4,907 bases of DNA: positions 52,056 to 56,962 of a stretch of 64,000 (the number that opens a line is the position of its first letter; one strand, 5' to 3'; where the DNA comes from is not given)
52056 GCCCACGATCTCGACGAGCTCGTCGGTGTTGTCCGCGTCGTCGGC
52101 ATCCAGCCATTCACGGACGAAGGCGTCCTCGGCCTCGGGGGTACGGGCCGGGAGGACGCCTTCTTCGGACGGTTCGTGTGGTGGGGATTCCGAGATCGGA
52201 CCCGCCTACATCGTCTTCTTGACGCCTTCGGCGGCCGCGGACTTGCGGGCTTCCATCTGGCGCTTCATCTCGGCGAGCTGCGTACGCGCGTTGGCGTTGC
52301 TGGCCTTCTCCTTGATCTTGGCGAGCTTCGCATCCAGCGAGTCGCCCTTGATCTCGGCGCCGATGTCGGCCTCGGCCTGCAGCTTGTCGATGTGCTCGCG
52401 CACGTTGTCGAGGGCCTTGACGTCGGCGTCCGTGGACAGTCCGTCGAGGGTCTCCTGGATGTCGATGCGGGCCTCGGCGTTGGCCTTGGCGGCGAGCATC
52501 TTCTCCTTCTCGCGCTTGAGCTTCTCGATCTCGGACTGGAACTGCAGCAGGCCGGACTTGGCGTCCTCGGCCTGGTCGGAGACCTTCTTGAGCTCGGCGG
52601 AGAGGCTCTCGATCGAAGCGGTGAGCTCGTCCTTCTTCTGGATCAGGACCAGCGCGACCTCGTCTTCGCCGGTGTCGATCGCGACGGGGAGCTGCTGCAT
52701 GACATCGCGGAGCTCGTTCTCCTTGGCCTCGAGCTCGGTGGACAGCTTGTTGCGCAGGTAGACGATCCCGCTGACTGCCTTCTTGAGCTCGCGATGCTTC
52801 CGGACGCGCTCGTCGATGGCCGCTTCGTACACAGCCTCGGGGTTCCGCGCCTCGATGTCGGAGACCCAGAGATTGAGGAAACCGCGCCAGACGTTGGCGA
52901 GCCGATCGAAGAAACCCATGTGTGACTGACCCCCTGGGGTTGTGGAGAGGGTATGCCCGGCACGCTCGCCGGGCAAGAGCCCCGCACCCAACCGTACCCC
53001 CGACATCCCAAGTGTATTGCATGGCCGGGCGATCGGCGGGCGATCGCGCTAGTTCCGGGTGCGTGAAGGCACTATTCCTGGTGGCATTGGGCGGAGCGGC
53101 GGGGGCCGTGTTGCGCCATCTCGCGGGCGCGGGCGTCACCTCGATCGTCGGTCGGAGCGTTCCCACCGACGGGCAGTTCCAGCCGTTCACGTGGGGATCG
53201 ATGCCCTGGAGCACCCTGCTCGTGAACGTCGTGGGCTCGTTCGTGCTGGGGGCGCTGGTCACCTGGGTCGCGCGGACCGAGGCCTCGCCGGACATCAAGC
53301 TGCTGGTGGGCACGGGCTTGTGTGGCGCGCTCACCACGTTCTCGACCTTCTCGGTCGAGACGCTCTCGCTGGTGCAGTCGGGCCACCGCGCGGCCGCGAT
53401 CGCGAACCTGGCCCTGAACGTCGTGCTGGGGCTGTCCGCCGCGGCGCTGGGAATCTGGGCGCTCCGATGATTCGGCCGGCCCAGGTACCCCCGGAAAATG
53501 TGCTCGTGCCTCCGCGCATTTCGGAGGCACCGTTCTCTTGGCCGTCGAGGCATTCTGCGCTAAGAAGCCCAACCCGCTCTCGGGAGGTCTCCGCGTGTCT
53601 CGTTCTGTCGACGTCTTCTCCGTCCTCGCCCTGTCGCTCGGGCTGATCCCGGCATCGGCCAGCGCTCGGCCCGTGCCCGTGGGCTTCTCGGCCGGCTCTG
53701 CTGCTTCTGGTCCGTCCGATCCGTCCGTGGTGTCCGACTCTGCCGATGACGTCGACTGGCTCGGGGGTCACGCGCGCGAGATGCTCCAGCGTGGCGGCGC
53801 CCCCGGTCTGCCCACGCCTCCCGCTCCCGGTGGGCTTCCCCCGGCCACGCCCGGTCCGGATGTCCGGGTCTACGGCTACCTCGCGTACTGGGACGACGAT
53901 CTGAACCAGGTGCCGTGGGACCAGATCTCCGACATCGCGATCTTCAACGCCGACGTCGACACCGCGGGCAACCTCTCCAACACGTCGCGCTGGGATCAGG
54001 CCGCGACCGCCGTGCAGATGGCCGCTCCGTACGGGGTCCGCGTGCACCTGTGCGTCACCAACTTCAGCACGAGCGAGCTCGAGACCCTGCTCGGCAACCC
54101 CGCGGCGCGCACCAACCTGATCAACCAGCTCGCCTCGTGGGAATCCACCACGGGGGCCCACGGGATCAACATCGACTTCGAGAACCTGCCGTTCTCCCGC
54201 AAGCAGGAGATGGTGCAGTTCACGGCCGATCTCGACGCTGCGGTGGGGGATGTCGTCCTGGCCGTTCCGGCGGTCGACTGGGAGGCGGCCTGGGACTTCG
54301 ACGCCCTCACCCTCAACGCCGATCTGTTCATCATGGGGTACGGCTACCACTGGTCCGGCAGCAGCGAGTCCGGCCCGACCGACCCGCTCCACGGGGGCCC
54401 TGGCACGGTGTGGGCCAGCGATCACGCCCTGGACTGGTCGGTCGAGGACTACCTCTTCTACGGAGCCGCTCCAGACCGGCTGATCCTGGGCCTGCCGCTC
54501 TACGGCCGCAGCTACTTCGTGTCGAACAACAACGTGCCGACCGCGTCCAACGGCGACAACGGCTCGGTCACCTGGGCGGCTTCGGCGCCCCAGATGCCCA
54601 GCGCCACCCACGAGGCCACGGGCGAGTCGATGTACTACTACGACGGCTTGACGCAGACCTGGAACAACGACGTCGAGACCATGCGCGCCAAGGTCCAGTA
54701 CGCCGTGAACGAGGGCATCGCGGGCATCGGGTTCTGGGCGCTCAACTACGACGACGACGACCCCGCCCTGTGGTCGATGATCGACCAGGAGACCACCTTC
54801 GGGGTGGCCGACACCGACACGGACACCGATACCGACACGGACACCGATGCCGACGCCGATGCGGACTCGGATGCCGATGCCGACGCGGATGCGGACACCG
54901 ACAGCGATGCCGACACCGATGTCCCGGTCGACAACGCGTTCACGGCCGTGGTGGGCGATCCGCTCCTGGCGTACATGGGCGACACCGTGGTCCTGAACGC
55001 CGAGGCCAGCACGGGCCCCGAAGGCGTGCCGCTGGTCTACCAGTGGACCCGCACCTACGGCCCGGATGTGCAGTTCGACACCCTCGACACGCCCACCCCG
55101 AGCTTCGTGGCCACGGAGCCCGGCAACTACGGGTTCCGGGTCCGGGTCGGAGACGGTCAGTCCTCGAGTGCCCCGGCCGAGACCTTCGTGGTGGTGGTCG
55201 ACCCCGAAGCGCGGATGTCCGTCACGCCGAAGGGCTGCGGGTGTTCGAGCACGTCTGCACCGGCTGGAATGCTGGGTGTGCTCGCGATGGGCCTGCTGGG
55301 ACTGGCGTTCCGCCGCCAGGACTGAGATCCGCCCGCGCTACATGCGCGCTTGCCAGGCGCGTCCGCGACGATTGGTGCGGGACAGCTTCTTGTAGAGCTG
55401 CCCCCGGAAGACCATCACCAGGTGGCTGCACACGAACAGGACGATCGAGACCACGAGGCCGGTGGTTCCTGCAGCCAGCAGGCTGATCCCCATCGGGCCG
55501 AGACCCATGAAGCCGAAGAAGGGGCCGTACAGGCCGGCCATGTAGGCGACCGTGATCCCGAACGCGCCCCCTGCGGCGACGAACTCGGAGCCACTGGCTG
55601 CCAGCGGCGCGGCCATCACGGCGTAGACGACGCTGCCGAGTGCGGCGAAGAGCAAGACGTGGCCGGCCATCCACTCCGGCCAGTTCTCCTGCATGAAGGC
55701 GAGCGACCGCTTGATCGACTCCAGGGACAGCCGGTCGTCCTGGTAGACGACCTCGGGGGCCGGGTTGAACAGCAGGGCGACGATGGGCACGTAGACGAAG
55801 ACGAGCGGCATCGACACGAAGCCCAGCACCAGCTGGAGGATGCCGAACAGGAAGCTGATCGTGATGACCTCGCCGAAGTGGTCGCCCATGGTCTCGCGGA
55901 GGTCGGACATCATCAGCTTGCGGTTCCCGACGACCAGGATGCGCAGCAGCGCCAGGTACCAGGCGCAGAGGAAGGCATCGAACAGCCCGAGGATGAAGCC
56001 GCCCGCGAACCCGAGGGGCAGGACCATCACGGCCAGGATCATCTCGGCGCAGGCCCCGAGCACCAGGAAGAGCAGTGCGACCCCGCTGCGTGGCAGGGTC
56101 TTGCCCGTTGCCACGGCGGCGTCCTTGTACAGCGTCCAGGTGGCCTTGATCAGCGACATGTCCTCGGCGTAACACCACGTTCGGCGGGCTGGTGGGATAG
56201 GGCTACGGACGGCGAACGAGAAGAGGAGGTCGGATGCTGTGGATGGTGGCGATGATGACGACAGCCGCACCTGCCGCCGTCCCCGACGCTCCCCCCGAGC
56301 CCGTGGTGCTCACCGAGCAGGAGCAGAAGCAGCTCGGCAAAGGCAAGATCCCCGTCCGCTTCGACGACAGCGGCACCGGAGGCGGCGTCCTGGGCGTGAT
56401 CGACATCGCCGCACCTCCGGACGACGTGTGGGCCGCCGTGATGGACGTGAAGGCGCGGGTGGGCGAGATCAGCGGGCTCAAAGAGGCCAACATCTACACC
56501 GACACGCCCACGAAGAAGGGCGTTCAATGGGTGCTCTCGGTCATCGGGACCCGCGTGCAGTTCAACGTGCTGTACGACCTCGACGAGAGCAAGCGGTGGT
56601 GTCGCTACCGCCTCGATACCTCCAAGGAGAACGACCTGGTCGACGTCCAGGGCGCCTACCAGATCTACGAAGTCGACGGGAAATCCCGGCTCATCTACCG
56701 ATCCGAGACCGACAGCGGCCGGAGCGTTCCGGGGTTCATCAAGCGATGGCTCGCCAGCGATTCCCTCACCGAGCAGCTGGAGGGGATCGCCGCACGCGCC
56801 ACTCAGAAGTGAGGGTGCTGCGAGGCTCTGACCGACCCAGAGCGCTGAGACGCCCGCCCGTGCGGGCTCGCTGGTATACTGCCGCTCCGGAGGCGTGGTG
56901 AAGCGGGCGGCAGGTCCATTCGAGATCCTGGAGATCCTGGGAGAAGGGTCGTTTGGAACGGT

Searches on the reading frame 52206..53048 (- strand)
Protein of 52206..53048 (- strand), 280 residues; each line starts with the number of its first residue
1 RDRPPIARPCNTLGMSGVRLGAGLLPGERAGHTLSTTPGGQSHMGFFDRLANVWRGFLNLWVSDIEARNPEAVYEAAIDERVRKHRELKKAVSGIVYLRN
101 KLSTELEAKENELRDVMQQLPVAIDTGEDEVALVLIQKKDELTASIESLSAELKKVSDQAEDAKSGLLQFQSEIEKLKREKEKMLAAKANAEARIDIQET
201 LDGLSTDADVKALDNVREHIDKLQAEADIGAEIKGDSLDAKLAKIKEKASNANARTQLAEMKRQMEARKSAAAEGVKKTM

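Call 27: search_protein_families(library=pfam, proteins=[window:52206-53048:-], max_evalue=0.001)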
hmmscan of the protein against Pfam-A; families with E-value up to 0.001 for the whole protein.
window:52206-53048:- (280 aa): 1 family
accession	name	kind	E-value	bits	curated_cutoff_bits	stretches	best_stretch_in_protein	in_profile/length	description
PF04012.17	PspA_IM30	-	9.8e-22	78.1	33.9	1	46-265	2-219/220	PspA/IM30 family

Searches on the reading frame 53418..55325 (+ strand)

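Call 27: search_protein_families(library=pfam, proteins=[window:53418-55325:+], max_evalue=0.001)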
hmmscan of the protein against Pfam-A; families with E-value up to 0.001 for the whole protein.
window:53418-55325:+ (635 aa): 2 families
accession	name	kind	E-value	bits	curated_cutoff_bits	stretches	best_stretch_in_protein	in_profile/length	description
PF00704.34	Glyco_hydro_18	-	1.2e-23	84.7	29.6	1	151-445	2-317/317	Glycosyl hydrolases family 18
PF22352.2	K319L-like_PKD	-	1.2e-08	35.2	27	1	522-593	12-84/84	K319L-like, PKD domain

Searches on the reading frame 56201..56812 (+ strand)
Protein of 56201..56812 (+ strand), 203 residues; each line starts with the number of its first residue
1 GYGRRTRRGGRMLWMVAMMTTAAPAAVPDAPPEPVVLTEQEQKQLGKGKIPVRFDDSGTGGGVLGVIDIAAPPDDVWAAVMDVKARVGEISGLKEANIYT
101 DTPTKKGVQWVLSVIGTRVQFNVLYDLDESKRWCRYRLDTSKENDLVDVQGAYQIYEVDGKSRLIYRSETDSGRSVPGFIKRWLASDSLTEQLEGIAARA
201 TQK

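Call 68: search_protein_families(library=pfam, proteins=[window:56201-56812:+], max_evalue=0.001)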
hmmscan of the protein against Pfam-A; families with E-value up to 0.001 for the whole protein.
window:56201-56812:+ (203 aa): 1 family
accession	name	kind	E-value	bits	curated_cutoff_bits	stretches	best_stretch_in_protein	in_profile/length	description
PF10604.15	Polyketide_cyc2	-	2.4e-07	31.6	27.4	1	66-200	7-141/142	Polyketide cyclase / dehydrase and lipid transport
